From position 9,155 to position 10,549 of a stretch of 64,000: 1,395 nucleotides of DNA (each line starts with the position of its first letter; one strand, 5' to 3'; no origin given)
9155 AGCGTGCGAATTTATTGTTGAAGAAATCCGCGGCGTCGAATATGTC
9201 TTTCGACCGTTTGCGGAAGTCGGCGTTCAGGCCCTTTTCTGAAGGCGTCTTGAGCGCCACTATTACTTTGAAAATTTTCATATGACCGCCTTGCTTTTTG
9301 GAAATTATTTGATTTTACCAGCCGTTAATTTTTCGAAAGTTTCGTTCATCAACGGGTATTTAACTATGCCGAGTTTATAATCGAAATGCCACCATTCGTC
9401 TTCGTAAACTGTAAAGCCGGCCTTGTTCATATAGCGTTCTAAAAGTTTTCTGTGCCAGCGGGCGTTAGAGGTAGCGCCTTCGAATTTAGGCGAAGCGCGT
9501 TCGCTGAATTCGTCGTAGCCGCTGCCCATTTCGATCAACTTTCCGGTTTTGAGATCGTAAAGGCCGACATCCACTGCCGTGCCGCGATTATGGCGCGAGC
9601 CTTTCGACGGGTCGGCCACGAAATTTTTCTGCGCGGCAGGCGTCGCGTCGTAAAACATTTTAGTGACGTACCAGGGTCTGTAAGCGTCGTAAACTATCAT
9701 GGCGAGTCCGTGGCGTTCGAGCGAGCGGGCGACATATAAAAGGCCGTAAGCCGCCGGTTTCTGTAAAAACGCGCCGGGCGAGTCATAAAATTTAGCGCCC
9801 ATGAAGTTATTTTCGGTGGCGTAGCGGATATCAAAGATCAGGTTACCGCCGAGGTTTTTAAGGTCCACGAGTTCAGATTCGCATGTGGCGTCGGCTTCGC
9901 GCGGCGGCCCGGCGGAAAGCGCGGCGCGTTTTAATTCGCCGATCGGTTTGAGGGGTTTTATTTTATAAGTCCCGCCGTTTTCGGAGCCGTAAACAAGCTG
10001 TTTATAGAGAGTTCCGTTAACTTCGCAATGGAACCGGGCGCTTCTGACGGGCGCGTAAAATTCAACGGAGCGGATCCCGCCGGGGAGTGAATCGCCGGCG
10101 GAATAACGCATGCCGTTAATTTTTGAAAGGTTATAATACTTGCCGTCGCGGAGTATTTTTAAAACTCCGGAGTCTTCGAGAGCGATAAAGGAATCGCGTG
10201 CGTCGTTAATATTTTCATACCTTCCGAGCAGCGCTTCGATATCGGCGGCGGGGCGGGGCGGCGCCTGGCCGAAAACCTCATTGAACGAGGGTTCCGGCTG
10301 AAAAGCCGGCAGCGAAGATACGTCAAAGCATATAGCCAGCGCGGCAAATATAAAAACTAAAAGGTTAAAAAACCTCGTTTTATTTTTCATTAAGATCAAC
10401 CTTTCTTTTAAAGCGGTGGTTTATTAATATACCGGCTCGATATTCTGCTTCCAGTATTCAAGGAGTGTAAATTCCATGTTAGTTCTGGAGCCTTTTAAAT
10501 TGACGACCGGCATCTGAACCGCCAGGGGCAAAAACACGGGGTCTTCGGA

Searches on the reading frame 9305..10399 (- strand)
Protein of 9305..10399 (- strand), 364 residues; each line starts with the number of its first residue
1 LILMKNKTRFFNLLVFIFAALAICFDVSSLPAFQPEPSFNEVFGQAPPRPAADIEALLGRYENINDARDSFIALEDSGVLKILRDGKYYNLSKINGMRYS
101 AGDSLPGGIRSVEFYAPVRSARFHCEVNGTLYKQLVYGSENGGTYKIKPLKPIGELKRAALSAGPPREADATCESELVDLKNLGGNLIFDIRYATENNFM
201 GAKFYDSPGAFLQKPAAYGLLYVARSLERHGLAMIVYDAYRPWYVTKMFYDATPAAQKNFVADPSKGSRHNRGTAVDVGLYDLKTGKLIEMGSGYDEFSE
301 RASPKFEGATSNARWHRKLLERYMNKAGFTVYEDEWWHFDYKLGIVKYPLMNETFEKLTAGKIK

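Call 6: search_protein_families(library=pfam, proteins=[window:9305-10399:-], max_evalue=0.01)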
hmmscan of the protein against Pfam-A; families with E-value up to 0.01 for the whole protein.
window:9305-10399:- (364 aa): 2 families
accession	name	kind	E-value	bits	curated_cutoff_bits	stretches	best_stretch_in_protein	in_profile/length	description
PF01427.22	Peptidase_M15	-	4.3e-33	115.2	27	1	175-341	3-184/199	D-ala-D-ala dipeptidase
PF02557.22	VanY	-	6.6e-06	26.4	25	1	212-341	4-129/132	D-alanyl-D-alanine carboxypeptidase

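Call 63: search_protein_families(library=pfam, proteins=[L008:5624-6106:+, L162:2068-3054:+, L162:3154-3444:+, L162:8776-9465:+, L162:3474-7001:+, L008:6129-7337:-, L008:7358-8176:-], max_evalue=1)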
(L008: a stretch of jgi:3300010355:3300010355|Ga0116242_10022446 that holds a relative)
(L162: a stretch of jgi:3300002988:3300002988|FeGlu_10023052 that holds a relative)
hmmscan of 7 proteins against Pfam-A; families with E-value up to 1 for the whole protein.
L008:5624-6106:+ (161 aa): 4 families
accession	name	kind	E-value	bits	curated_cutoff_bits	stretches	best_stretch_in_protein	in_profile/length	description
PF13240.11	Zn_Ribbon_1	-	0.37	11.1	25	0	3-13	11-21/23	zinc-ribbon domain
PF19335.5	HMBD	-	0.63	10.5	23.6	0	21-28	16-23/28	Heavy metal binding domain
PF09845.14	OapC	-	0.71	10.6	23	1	8-107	22-121/133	Origin-associated protein OapC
PF13248.11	Zn_ribbon_3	-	0.75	9.8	27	0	5-13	16-24/26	zinc-ribbon domain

L162:2068-3054:+ (329 aa): 1 family
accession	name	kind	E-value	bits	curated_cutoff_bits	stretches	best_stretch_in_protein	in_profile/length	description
PF22182.2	DUF6945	-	0.0056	17.2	28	1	137-184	17-64/83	Domain of unknown function (DUF6945)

L162:3154-3444:+ (97 aa): 1 family
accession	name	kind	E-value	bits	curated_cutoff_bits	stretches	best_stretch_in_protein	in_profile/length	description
PF00677.23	Lum_binding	-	0.025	15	27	1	29-62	32-64/86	Lumazine binding domain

L162:8776-9465:+ (230 aa): 35 families (the best 25 are shown)
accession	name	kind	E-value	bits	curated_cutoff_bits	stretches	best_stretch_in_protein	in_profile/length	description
PF07719.23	TPR_2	-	2e-36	121.5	27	6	23-53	2-32/34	Tetratricopeptide repeat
PF00515.34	TPR_1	-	4.8e-34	115.2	27.8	6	124-157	1-34/34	Tetratricopeptide repeat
PF13431.12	TPR_17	-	1.3e-30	103.5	24.4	5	113-144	2-33/34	Tetratricopeptide repeat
PF13181.12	TPR_8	-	6.3e-29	98.1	25.7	6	92-123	3-34/34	Tetratricopeptide repeat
PF13414.12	TPR_11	-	1.4e-27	95.5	26.8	5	165-206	1-42/42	TPR repeat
PF13424.12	TPR_12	-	8.6e-26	90.4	30.1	5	92-154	6-75/77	Tetratricopeptide repeat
PF14559.12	TPR_19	-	2.6e-22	79.4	25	4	101-161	2-62/68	Tetratricopeptide repeat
PF13432.12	TPR_16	-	4.5e-22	78.6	32.7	4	95-158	2-65/65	Tetratricopeptide repeat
PF13428.12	TPR_14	-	5e-19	67.3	23.5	4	62-96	7-41/44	Tetratricopeptide repeat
PF13374.12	TPR_10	-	7.2e-18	64.4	27.5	4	124-151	2-29/42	Tetratricopeptide repeat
PF23914.1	TPR_CcmH_CycH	-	1.1e-16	61.5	42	3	61-153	55-150/158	Cytochrome c-type biogenesis protein H TPR domain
PF12895.13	ANAPC3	-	2.3e-13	50.7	27.2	4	105-178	4-76/82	Anaphase-promoting complex, cyclosome, subunit 3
PF13176.12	TPR_7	-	4.9e-11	42.2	27.9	1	93-123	2-34/36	Tetratricopeptide repeat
PF13174.12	TPR_6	-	2.3e-07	31.4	26.3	0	62-88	6-32/33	Tetratricopeptide repeat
PF25062.1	ARM_TT21_N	-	8.1e-07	29.4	40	2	104-202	80-176/222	Tetratricopeptide repeat protein 21 N-terminal ARM repeat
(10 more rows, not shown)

L162:3474-7001:+ (1176 aa): 5 families
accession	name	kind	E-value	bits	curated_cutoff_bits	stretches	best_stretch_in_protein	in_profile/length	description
PF25794.1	SACS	-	5.6e-21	75.9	32.8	3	67-124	71-127/247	Sacsin domain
PF13020.12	NOV_C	-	3.3e-07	30.7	22.1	1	1076-1142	18-88/91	Protein NO VEIN, C-terminal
PF13589.12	HATPase_c_3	-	0.00024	21.6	25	1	37-121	5-97/137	Histidine kinase-, DNA gyrase B-, and HSP90-like ATPase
PF24947.1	PGM1_C_vert_fung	-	0.18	12.6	27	1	988-1014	41-67/138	Phosphoglucomutase-1, C-terminal domain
PF12072.13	RNase_Y_N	-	0.31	10.9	32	1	913-965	85-137/201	RNase Y N-terminal region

L008:6129-7337:- (402 aa): 1 family
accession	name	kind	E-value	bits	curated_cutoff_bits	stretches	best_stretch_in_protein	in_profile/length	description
PF15611.11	EH_Signature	-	0.00012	22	27.5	1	244-316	221-303/423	EH_Signature domain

L008:7358-8176:- (272 aa): 6 families
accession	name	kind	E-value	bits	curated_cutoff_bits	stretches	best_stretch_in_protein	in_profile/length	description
PF00691.25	OmpA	-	3.1e-10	40.7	27.2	1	139-236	2-86/98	OmpA family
PF08391.16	Ly49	-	4.8e-05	24.3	31.5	1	24-101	10-83/119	Ly49-like protein, N-terminal region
PF12072.13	RNase_Y_N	-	0.0058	16.5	32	1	51-99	78-133/201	RNase Y N-terminal region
PF23352.1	IFT52_central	-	0.055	14.2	27.9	0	23-70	15-62/81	IFT52 central domain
PF13677.11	MotB_plug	-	0.066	13.2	24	1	6-33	6-35/58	Membrane MotB of proton-channel complex MotA/MotB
PF05531.17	NPV_P10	-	0.31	12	29.8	1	32-81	9-58/75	Nucleopolyhedrovirus P10 protein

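Call 94: search_protein_families(library=padloc, proteins=[L162:3474-7001:+], max_evalue=0.00001)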
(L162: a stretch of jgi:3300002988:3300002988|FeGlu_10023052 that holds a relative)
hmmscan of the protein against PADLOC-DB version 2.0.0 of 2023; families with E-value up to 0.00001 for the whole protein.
L162:3474-7001:+ (1176 aa): 8 families
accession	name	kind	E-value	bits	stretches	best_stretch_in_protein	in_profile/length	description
PDLC03972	TmtA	-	8e-84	280.6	3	15-237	21-248/1302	-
PDLC03968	TmtA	-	9.7e-46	154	1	10-227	50-275/1486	-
PDLC03966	TmtA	-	2.8e-42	142.7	1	11-628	19-575/1655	-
PDLC03964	TmtA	-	6e-37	125.3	2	39-118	50-134/1538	-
PDLC03965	TmtA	-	8.1e-33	111.5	2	38-121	33-119/1370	-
PDLC03971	TmtA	-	1.2e-27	94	1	23-118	45-146/1782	-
PDLC03970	TmtA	-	4.9e-21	72.4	1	4-109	40-135/1552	-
PDLC03969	TmtA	-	2e-14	50.2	1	39-148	33-157/1563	-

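Call 100: search_protein_families(library=pfam, proteins=[L008:3820-5568:+], max_evalue=0.001)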
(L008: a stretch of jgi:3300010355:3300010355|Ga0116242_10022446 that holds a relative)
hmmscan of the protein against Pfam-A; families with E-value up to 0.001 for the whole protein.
L008:3820-5568:+ (583 aa): 13 families
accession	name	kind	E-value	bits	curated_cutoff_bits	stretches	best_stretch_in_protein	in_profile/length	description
PF13087.12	AAA_12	-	3.8e-35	121.7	27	1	362-551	10-194/195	AAA domain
PF13086.12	AAA_11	-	1.2e-26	94.4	27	2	161-264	1-114/257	AAA domain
PF13245.12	AAA_19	-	3.4e-16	60.1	25.1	1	166-342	1-134/134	AAA domain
PF13604.12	AAA_30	-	5.7e-16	59.3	27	1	161-341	1-132/191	AAA domain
PF00580.27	UvrD-helicase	-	8.3e-06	26.1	23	1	162-220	1-61/271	UvrD/REP helicase N-terminal domain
PF04851.21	ResIII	-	1.8e-05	25.2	22.5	1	161-234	3-83/164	Type III restriction enzyme, res subunit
PF01443.25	Viral_helicase1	-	2.2e-05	24.8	21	0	492-548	178-227/228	Viral superfamily 1 RNA helicase core domain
PF13538.12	UvrD_C_2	-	5.1e-05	23.5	27.4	1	499-548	4-52/52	UvrD-like helicase C-terminal domain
PF05970.20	PIF1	-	0.00013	22.1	25.9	0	167-213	14-59/223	PIF1-like helicase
PF05127.21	NAT10_TcmA_helicase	-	0.00017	21.9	22.7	0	183-233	4-55/176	RNA cytidine acetyltransferase NAT10/TcmA, helicase domain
PF13361.12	UvrD_C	-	0.00023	21.1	25.6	0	494-548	284-346/350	UvrD-like helicase C-terminal domain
PF00448.28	SRP54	-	0.00052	20.2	22.7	0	177-220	2-48/196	SRP54-type protein, GTPase domain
PF20720.3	nSTAND3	-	0.00063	19.9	27.2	0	168-208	9-49/155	Novel STAND NTPase 3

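Call 102: search_protein_families(library=padloc, proteins=[L008:6129-7337:-, L008:7358-8176:-, L008:5624-6106:+, L008:3820-5568:+, L162:2068-3054:+, L162:9546-10859:+], max_evalue=0.001)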
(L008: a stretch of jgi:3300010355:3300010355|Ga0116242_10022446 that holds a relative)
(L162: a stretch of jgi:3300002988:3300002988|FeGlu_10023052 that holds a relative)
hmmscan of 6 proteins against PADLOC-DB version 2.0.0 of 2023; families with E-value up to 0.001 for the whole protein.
L008:6129-7337:- (402 aa): 5 families
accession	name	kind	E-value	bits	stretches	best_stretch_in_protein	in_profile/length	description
PDLC00616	ZorC1|ZorC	-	3.5e-08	30.6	1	321-393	389-465/575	EH signature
PDLC00613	ZorC1|ZorC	-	1.2e-06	25.5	1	323-384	380-442/570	EH signature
PDLC00624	ZorC1|ZorC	-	1.7e-06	25.2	1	304-386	366-447/560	EH signature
PDLC00614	ZorC1|ZorC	-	1.1e-05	22.4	1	285-387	340-438/465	EH signature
PDLC00615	ZorC1|ZorC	-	6.7e-05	19.9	1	270-353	256-337/426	EH signature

L008:7358-8176:- (272 aa): 7 families
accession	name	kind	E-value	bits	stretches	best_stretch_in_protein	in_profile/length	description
PDLC00609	ZorB1|ZorB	-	3.2e-61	204.8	1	5-270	7-230/232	MotB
PDLC00641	ZorB2|ZorB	-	2.2e-35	120.4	2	96-267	54-235/238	MotB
PDLC00611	ZorB1|ZorB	-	2.1e-22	77.9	2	102-258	60-217/240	MotB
PDLC00608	ZorB1|ZorB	-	2.2e-20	71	1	6-258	7-229/243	MotB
PDLC00612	ZorB1|ZorB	-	9.2e-20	69.3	1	6-270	7-282/293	MotB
PDLC00610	ZorB1|ZorB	-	2e-19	68.2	1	7-260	7-240/254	MotB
PDLC00651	ZorB3|ZorB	-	3.3e-10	37.8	1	128-252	82-200/215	MotB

L008:5624-6106:+ (161 aa): 0 families

L008:3820-5568:+ (583 aa): 13 families
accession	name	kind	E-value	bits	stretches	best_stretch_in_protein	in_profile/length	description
PDLC03920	MkoA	-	7e-62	208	2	277-577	772-1099/1112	-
PDLC03921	MkoA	-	7e-53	177.7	2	302-558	1298-1574/1607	-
PDLC03924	MkoC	-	6.7e-29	98.6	1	365-572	766-963/1136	-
PDLC01734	typeIV_RecD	-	5.2e-13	46.2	2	154-224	333-402/763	RecD_0_IVD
PDLC01148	RecD_like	-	2.1e-10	37.5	1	300-342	403-447/719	RecD/Tra ATPase fused to N-terminal HHH domain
PDLC05064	PDC-S68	-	4.9e-10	35.8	1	131-340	655-824/1273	-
PDLC05065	PDC-S68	-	6.5e-09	32.1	1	138-221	582-665/1221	-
PDLC00117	GajB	-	1.9e-08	31.3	0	495-563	513-587/604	UrvD helicase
PDLC04140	mad8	-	6.4e-08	30.5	1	154-245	3-101/314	mads_8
PDLC05009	PDC-S37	-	1.1e-07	28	1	164-217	296-349/1550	-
PDLC03813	RTasNERD-Hel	-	2.1e-06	25.1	0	408-552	366-514/519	DRT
PDLC01087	C3a187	-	6.5e-06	23.2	1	439-552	444-546/559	NERD+UvrD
PDLC02194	Hhe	-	0.00023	16.4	0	160-218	424-482/1911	-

L162:2068-3054:+ (329 aa): 0 families

L162:9546-10859:+ (438 aa): 7 families
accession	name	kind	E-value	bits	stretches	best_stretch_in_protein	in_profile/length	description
PDLC02196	IetA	-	3.5e-30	103.7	1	181-430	103-343/374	-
PDLC04232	IetA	-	1.4e-23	81.9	1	189-411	105-320/330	-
PDLC02195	IetA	-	1e-21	75.7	1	180-412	117-342/395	-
PDLC00915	TRIP13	-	6.8e-16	56.5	1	172-356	35-232/302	TRIP13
PDLC04231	IetA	-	4.1e-12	44.5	1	202-335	119-247/262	-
PDLC00914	TRIP13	-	6.9e-05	20.4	1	205-350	76-233/302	TRIP13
PDLC04140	mad8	-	0.00038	18.1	0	194-363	21-174/314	mads_8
